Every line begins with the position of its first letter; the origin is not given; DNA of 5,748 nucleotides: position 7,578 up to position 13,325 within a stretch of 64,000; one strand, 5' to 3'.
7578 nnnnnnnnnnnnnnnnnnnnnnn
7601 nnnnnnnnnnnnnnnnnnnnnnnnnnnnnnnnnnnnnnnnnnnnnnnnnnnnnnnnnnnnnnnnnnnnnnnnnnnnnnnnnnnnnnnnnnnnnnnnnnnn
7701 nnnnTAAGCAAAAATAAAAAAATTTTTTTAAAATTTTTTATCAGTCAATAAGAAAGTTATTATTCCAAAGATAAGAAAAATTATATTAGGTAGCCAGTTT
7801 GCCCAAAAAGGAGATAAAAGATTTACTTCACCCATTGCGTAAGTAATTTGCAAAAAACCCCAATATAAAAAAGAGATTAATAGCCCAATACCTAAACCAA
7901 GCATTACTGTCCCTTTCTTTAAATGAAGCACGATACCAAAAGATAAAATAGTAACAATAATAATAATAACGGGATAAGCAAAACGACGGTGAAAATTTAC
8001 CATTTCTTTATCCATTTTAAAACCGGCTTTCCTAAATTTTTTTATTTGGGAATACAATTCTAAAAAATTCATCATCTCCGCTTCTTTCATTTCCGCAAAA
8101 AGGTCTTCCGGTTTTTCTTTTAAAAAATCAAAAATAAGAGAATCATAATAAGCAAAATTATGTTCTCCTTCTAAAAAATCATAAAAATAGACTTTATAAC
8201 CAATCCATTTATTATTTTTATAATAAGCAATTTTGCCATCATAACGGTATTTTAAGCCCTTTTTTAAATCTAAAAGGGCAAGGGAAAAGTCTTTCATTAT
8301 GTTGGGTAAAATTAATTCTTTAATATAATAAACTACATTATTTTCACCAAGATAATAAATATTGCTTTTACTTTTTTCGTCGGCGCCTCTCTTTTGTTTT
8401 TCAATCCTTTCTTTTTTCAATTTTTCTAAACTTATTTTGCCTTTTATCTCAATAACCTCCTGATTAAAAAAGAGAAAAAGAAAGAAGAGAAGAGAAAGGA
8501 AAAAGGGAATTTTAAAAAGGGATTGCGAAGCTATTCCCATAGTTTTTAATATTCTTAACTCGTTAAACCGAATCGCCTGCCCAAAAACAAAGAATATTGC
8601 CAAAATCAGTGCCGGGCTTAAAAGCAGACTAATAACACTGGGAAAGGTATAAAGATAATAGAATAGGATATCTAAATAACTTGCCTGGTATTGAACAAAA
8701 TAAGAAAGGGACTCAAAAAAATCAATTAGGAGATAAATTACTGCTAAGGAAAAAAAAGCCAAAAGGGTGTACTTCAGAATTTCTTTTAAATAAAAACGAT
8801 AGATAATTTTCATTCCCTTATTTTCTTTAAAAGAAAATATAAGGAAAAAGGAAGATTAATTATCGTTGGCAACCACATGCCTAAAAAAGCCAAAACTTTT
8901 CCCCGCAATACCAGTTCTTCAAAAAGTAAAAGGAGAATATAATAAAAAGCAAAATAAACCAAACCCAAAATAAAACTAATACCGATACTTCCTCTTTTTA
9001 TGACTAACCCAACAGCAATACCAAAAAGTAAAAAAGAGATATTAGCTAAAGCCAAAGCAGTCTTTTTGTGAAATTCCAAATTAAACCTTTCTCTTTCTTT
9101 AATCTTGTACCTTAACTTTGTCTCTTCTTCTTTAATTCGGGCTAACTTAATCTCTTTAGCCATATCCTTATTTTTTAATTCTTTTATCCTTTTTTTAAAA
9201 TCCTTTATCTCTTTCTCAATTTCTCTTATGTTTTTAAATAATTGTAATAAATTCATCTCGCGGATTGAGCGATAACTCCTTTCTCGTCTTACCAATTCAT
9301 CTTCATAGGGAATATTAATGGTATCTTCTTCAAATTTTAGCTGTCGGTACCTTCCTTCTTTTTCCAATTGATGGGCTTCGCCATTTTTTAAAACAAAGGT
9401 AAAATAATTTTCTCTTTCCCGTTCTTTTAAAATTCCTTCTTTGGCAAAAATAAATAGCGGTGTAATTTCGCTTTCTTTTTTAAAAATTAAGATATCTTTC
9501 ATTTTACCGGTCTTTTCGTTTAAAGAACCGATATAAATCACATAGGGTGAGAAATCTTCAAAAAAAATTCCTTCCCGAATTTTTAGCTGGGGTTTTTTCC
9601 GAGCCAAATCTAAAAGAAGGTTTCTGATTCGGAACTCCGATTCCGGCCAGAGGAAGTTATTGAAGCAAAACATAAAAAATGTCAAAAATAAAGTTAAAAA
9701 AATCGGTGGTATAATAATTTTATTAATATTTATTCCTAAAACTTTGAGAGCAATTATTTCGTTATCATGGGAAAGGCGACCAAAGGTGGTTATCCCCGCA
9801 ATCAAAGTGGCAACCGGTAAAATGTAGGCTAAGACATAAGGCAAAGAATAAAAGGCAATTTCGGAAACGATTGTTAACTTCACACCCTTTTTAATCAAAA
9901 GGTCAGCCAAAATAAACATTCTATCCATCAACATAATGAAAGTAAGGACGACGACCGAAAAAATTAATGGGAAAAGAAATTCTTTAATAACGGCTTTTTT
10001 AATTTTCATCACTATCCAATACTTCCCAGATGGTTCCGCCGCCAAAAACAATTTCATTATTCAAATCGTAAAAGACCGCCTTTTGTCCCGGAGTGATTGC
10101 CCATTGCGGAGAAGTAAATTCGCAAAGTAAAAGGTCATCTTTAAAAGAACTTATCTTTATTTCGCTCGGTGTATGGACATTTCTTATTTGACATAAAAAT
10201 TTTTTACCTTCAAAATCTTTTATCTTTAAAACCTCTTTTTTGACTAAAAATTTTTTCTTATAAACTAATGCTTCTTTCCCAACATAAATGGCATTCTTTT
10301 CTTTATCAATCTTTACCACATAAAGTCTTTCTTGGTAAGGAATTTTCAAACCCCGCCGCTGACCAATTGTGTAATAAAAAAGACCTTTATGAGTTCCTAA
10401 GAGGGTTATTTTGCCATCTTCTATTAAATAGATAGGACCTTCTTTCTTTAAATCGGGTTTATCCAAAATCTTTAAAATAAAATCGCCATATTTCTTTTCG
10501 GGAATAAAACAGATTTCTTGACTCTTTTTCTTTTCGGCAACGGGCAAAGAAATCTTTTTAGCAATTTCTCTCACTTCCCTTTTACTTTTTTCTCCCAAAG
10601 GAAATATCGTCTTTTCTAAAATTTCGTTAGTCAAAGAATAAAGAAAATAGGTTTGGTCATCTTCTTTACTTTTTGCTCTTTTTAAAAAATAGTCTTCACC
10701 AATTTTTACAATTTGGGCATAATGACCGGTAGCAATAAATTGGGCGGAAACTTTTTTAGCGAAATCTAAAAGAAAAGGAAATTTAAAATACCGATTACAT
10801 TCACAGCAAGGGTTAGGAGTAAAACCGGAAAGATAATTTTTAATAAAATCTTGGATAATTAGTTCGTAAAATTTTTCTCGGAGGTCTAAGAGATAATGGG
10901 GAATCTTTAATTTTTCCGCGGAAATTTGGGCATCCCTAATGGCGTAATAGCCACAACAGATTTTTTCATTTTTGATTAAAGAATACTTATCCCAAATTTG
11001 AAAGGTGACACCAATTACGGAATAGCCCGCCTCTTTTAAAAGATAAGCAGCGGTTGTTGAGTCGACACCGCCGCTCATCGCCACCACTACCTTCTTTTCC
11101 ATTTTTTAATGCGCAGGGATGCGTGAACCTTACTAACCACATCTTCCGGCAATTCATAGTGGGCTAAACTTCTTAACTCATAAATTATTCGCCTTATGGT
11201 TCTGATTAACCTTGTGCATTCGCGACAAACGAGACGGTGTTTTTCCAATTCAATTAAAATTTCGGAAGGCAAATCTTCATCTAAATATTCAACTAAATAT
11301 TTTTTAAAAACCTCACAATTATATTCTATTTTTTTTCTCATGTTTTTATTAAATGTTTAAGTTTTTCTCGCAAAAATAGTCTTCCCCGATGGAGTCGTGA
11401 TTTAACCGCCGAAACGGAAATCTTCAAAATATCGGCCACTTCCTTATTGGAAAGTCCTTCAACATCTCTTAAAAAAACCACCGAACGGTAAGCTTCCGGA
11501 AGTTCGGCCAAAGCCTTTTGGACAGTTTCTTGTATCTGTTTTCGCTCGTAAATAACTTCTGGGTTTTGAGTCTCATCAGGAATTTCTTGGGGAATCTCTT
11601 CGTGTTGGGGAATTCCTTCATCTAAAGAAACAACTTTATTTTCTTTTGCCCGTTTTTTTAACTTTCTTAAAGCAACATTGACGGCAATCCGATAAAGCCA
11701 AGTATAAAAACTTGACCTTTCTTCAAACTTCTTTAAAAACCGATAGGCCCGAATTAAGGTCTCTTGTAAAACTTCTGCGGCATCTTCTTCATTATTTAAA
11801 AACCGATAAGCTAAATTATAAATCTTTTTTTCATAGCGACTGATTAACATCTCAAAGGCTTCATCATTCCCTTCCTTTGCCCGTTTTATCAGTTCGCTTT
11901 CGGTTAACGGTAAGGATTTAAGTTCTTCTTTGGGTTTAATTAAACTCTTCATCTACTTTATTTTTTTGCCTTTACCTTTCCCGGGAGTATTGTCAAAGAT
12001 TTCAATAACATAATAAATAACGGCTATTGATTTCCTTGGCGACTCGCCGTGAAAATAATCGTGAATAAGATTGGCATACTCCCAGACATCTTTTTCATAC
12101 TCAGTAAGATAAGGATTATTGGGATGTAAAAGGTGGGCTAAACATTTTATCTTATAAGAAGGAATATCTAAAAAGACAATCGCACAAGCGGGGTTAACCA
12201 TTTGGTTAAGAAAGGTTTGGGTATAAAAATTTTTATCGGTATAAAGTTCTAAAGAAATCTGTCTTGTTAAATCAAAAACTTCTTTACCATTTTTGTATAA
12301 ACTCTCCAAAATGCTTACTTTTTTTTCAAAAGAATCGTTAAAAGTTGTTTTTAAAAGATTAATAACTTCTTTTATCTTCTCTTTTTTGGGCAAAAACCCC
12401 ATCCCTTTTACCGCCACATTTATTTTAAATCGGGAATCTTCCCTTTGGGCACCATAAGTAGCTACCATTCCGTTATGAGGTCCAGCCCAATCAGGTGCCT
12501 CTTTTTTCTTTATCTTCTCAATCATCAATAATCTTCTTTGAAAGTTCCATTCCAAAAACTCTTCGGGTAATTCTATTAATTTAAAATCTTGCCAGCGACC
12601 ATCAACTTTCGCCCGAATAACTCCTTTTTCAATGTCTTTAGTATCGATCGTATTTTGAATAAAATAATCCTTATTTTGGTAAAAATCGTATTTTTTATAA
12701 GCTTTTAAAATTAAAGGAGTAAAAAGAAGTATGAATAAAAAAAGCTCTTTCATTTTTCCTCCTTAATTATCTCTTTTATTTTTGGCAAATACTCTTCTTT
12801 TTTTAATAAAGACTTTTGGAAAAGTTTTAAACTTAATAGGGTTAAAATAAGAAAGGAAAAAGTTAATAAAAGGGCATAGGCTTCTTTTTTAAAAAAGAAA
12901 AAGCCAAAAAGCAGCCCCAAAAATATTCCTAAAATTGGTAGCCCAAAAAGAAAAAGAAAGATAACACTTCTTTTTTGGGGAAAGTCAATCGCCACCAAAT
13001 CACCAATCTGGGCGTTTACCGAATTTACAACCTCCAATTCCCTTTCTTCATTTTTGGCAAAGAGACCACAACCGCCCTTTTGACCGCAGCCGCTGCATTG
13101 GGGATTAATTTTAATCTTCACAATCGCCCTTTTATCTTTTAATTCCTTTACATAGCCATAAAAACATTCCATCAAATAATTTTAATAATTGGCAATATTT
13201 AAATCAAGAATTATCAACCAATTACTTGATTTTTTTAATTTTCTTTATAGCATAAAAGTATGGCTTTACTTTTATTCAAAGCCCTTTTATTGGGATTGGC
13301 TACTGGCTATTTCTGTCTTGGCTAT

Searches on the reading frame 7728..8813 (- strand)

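Call 22: search_protein_families(library=pfam, max_evalue=0.00001, proteins=[window:7728-8813:-])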
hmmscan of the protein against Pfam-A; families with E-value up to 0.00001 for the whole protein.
window:7728-8813:- (361 aa): 1 family
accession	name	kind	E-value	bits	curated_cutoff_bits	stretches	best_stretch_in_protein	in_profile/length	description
PF03739.19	LptF_LptG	-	2.6e-55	188.3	27.9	1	6-354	1-351/353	Lipopolysaccharide export system permease LptF/LptG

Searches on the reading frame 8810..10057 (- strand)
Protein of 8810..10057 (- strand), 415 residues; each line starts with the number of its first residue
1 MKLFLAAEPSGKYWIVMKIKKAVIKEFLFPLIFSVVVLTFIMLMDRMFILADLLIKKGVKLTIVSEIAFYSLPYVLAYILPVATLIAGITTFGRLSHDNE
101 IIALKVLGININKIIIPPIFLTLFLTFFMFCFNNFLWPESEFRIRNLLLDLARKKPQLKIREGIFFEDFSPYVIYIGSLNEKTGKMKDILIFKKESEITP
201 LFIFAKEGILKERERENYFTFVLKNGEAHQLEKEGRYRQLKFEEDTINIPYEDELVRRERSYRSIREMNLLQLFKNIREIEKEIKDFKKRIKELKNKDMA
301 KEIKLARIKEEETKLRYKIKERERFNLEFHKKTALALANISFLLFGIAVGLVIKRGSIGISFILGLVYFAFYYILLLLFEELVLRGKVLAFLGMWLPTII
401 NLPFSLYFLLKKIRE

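Call 22: search_protein_families(library=pfam, max_evalue=0.00001, proteins=[window:8810-10057:-])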
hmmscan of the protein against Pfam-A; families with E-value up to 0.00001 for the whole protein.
window:8810-10057:- (415 aa): 1 family
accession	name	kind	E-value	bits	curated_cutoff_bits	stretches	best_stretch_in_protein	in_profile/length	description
PF03739.19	LptF_LptG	-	2.6e-76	257.4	27.9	1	23-410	3-352/353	Lipopolysaccharide export system permease LptF/LptG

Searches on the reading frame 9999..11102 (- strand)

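Call 23: search_protein_families(library=pfam, max_evalue=0.00001, proteins=[window:9999-11102:-])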
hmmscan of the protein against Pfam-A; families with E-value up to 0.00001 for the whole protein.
window:9999-11102:- (367 aa): 3 families
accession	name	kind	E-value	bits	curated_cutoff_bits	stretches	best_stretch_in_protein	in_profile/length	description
PF03054.22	tRNA_Me_trans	-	2.1e-68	230.4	20.6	1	3-201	1-201/202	tRNA methyl transferase HUP domain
PF20259.3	tRNA_Me_trans_M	-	5.8e-20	71.1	27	1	219-276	10-66/66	tRNA methyl transferase PRC-barrel domain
PF20258.4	tRNA_Me_trans_C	-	1.1e-10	42.1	20.6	1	300-358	21-77/77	Aminomethyltransferase beta-barrel domain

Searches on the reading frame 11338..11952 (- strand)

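Call 23: search_protein_families(library=pfam, max_evalue=0.00001, proteins=[window:11338-11952:-])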
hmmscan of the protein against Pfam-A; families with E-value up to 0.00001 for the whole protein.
window:11338-11952:- (204 aa): 5 families
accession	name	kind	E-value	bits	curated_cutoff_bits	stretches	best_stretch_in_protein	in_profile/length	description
PF04542.20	Sigma70_r2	-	1.8e-19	69.7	24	1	36-103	1-70/71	Sigma-70 region 2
PF08281.18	Sigma70_r4_2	-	2.4e-18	66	25.7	1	143-194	3-54/54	Sigma-70, region 4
PF07638.17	Sigma70_ECF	-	1.3e-12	48.4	21.1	1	19-199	5-184/185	ECF sigma factor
PF04545.22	Sigma70_r4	-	1.9e-10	40.5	24.1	1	147-196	1-50/50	Sigma-70, region 4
PF12645.13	HTH_16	-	5.2e-07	30.1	22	1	20-56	2-38/65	Helix-turn-helix domain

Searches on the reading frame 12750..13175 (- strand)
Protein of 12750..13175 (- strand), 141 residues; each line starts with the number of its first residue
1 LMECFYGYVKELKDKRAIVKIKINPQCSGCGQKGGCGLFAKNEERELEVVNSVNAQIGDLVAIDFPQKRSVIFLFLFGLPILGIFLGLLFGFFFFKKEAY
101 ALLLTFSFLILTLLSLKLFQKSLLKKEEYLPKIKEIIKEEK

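Call 8: search_protein_families(library=ncbifam, proteins=[window:12750-13175:-])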
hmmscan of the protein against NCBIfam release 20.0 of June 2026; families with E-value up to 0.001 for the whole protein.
window:12750-13175:- (141 aa): 1 family
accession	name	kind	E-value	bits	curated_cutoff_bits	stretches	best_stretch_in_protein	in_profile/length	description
NF008115.0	PRK10862.1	equivalog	0.00053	20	184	1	12-136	11-141/156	SoxR-reducing system protein RseC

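Call 23: search_protein_families(library=pfam, max_evalue=0.00001, proteins=[window:12750-13175:-])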
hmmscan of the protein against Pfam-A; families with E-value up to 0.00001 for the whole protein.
window:12750-13175:- (141 aa): 1 family
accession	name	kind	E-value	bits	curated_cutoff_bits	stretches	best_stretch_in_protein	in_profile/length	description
PF04246.17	RseC_MucC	-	3.2e-23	82.5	24.4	1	9-133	1-128/130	Positive regulator of sigma(E), RseC/MucC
